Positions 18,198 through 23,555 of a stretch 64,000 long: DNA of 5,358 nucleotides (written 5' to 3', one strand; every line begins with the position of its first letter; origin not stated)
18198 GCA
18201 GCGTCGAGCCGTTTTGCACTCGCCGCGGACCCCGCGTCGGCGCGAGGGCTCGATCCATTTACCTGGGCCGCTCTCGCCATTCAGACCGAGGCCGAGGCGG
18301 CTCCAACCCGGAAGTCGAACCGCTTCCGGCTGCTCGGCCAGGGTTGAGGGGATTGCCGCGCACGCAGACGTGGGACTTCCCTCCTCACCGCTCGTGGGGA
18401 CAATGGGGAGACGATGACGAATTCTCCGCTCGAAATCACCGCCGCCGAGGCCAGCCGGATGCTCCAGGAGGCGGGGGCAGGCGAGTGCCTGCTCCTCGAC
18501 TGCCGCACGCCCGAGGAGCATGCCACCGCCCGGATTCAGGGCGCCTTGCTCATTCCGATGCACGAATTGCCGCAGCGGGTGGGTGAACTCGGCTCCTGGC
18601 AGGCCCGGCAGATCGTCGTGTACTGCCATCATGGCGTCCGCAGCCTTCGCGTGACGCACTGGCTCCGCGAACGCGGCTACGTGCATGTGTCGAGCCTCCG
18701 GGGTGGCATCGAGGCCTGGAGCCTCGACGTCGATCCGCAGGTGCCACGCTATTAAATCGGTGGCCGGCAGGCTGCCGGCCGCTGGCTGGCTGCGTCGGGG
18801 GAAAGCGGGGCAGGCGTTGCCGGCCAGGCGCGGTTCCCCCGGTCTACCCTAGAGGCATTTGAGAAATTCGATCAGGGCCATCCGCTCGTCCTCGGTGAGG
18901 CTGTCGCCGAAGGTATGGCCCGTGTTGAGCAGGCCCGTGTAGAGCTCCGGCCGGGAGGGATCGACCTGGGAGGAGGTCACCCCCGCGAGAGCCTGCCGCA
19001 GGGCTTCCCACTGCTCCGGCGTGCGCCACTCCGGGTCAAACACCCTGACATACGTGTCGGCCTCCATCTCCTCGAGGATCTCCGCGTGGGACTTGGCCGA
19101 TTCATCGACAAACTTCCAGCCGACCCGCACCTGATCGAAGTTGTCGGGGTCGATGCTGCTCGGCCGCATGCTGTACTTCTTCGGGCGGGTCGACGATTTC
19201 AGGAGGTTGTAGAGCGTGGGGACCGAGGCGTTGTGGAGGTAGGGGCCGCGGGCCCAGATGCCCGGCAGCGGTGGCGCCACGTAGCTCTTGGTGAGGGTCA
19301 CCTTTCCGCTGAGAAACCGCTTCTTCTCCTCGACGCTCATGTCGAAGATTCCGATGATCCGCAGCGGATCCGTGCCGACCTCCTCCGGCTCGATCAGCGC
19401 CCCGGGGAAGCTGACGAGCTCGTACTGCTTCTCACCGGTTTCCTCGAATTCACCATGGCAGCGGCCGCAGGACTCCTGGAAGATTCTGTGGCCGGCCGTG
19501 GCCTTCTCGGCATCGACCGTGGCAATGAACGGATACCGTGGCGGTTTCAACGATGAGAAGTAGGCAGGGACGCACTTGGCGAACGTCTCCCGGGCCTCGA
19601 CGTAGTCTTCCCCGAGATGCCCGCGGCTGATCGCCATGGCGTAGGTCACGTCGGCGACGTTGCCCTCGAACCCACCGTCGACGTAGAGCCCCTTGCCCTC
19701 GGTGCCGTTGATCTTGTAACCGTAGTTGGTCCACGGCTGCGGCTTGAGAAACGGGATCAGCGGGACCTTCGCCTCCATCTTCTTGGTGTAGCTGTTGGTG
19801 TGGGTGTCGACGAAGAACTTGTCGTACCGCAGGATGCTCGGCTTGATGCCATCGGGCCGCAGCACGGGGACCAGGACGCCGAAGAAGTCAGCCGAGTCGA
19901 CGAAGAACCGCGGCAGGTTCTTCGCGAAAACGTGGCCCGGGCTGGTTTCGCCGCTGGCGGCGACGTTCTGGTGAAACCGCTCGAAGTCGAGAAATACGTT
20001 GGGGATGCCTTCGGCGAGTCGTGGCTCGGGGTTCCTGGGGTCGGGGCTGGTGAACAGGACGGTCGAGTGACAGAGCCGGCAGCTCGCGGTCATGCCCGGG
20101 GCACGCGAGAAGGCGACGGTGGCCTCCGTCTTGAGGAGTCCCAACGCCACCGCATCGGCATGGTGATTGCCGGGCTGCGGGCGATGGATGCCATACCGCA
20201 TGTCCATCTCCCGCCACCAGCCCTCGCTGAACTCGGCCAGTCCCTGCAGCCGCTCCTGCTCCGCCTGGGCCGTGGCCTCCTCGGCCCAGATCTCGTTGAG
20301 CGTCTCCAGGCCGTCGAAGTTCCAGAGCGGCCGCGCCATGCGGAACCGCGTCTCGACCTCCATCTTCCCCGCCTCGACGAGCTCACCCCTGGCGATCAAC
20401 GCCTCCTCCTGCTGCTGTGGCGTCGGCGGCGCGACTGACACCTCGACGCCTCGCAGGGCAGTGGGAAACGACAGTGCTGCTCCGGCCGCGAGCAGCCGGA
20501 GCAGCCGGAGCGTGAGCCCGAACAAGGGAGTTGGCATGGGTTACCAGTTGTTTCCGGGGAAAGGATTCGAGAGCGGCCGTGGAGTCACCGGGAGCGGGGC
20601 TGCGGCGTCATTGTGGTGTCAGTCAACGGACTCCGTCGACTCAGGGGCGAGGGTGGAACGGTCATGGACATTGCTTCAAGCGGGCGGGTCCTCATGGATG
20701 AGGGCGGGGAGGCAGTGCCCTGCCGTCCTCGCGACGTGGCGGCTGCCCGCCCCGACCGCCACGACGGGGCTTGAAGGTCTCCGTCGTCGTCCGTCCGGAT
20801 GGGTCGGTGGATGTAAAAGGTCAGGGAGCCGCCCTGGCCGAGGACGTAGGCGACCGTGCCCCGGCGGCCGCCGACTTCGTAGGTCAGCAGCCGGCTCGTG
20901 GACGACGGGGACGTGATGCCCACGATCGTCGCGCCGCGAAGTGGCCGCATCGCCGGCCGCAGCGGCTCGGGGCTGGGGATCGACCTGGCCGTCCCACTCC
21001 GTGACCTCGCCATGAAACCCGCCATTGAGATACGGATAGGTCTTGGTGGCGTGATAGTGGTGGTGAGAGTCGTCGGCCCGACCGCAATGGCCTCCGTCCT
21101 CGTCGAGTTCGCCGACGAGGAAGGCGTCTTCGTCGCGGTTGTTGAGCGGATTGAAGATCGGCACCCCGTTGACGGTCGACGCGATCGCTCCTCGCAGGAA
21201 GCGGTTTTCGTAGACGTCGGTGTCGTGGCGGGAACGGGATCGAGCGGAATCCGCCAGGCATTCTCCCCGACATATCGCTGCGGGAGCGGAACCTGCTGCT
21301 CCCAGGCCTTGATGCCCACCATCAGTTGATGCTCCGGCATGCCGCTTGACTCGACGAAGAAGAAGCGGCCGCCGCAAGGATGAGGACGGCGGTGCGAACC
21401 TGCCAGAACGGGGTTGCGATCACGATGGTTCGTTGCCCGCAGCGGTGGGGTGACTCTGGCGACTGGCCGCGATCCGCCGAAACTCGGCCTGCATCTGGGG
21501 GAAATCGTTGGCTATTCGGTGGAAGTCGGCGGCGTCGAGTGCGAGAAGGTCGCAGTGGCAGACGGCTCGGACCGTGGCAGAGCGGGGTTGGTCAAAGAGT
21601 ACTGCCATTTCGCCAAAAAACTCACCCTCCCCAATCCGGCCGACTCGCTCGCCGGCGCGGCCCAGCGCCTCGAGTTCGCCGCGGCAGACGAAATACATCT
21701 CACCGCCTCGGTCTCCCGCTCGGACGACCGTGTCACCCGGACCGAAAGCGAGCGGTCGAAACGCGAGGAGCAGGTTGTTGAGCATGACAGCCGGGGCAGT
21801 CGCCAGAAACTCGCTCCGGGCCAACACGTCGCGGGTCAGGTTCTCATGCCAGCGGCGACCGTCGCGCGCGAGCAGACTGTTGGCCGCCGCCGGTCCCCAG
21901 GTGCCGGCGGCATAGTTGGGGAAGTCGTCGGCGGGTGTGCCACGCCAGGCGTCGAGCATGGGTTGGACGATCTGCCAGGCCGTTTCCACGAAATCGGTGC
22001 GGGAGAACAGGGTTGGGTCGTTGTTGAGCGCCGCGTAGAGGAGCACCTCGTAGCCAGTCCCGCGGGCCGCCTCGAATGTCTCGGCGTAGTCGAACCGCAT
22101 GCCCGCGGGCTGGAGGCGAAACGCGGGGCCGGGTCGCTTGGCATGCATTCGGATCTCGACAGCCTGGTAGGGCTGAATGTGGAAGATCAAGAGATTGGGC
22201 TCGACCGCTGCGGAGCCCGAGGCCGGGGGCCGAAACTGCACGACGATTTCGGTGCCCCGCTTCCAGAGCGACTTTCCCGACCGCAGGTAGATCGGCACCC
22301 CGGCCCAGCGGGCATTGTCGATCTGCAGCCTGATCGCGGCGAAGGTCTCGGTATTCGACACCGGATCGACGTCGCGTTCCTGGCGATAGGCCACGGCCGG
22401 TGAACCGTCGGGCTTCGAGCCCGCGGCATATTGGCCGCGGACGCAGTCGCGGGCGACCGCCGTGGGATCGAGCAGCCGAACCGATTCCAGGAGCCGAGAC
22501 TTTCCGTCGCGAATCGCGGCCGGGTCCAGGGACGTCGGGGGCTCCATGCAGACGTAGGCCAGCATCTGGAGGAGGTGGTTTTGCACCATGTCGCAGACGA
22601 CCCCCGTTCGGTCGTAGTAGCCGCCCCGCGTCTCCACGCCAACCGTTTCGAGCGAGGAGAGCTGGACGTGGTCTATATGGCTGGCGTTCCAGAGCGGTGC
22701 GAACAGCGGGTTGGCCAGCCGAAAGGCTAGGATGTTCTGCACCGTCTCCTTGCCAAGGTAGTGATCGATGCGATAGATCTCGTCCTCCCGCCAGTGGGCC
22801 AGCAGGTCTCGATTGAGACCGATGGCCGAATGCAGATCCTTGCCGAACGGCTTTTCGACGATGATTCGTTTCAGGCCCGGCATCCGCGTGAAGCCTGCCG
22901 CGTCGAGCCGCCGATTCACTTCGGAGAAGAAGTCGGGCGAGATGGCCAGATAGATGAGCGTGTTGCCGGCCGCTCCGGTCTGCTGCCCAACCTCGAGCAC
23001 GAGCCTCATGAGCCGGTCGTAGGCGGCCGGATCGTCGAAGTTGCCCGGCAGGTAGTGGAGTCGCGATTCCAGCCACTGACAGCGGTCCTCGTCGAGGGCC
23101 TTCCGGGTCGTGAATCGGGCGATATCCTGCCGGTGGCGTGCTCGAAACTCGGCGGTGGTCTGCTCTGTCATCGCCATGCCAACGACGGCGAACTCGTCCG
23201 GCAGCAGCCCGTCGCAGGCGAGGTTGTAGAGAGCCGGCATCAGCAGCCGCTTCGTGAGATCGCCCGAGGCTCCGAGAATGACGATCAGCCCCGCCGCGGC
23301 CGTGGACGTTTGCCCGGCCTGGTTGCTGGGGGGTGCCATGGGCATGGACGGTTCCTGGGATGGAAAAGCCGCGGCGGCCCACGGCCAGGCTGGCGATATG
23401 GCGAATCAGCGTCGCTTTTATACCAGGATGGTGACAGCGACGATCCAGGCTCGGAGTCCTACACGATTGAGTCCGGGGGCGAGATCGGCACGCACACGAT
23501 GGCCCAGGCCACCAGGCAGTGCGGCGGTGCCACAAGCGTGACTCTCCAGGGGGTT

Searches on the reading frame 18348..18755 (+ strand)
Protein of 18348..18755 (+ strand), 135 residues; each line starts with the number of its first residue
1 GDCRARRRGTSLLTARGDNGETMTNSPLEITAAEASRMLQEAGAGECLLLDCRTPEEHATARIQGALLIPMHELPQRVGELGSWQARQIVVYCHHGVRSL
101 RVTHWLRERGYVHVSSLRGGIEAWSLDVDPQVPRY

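Call 60: search_protein_families(library=pfam, proteins=[window:18348-18755:+], max_evalue=0.0001)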
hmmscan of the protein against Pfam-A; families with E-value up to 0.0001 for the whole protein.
window:18348-18755:+ (135 aa): 1 family
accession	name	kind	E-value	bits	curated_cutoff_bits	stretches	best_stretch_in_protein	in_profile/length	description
PF00581.25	Rhodanese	-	1.7e-18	67.4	22.2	1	33-125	3-100/102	Rhodanese-like domain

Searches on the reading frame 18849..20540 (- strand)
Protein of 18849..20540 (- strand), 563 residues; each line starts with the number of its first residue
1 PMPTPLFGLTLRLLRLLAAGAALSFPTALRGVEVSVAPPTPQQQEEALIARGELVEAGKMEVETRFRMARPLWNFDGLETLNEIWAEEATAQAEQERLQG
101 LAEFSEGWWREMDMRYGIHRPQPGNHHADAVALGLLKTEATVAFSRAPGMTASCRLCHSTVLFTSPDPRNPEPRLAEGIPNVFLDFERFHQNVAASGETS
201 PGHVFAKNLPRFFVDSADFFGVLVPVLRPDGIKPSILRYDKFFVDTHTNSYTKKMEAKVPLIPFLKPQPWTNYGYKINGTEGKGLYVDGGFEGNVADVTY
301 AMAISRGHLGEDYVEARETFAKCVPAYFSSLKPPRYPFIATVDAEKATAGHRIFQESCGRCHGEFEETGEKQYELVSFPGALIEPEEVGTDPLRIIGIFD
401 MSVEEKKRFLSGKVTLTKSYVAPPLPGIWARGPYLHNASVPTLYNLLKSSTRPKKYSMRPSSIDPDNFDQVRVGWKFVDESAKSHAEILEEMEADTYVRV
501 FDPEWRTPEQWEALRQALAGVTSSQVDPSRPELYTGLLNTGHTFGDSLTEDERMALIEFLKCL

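Call 60: search_protein_families(library=pfam, proteins=[window:18849-20540:-], max_evalue=0.0001)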
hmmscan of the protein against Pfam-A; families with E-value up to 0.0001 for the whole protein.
window:18849-20540:- (563 aa): 2 families
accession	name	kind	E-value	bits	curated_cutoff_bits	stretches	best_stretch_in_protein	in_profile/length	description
PF21419.2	RoxA-like_Cyt-c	-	2.9e-17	62.4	26.7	1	420-456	2-38/39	RoxA-like, cytochrome c-like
PF13442.11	Cytochrome_CBB3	-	8.4e-05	23.3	27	0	346-368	2-20/68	Cytochrome C oxidase, cbb3-type, subunit III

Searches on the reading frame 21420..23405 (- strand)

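Call 24: search_protein_families(library=pfam, proteins=[window:21420-23405:-], max_evalue=0.001)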
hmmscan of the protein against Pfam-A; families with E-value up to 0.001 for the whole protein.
window:21420-23405:- (661 aa): 3 families
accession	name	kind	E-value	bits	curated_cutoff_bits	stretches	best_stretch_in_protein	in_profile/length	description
PF02781.21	G6PD_C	-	2.9e-102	342.2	27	1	226-520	1-296/296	Glucose-6-phosphate dehydrogenase, C-terminal domain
PF00479.28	G6PD_N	-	2.5e-57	194.9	22.1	1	42-224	1-183/183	Glucose-6-phosphate dehydrogenase, NAD binding domain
PF00027.35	cNMP_binding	-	1.2e-19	70.5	27.5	1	554-633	4-87/89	Cyclic nucleotide-binding domain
